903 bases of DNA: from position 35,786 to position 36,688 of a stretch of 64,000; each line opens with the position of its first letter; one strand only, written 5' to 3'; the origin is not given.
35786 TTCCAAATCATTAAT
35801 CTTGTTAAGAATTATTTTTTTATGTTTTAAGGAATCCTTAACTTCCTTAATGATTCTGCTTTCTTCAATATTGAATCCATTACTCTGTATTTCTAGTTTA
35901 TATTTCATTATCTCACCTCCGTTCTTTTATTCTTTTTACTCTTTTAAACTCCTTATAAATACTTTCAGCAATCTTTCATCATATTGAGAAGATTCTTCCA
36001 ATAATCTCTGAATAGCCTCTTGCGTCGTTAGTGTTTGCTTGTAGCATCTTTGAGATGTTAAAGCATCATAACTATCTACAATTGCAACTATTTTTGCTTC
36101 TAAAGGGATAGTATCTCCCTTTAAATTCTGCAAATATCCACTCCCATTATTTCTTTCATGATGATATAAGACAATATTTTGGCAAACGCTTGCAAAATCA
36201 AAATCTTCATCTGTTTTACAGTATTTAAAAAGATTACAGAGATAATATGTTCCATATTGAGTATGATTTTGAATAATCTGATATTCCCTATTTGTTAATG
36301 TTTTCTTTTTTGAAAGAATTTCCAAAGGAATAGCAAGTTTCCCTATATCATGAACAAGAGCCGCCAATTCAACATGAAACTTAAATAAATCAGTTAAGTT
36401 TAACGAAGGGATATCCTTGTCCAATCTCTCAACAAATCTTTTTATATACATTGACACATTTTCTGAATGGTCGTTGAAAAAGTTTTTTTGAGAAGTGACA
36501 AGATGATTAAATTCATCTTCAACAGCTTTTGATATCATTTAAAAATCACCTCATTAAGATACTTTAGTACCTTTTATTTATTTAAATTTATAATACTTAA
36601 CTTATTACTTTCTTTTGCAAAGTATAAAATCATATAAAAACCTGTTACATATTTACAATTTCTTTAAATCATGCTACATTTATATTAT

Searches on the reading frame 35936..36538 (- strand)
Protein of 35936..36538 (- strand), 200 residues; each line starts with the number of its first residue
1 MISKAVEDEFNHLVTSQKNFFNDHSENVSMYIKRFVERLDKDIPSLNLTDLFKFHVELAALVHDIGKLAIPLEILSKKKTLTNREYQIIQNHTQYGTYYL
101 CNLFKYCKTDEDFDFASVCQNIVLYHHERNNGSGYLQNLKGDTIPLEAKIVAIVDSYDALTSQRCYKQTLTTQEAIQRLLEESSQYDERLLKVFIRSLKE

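Call 40: search_protein_families(library=phrogs, proteins=[window:35936-36538:-], max_evalue=0.001)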
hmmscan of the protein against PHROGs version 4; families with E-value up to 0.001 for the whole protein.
window:35936-36538:- (200 aa): 0 families

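Call 88: search_protein_families(library=pfam, proteins=[window:35936-36538:-], max_evalue=0.01)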
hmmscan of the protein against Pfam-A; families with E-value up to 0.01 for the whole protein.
window:35936-36538:- (200 aa): 2 families
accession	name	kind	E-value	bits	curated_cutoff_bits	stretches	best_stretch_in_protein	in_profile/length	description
PF13487.12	HD_5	-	1.4e-30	106.7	27.2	1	17-189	10-169/170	HD domain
PF01966.28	HD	-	4.2e-17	62.9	22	1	23-159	3-115/116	HD domain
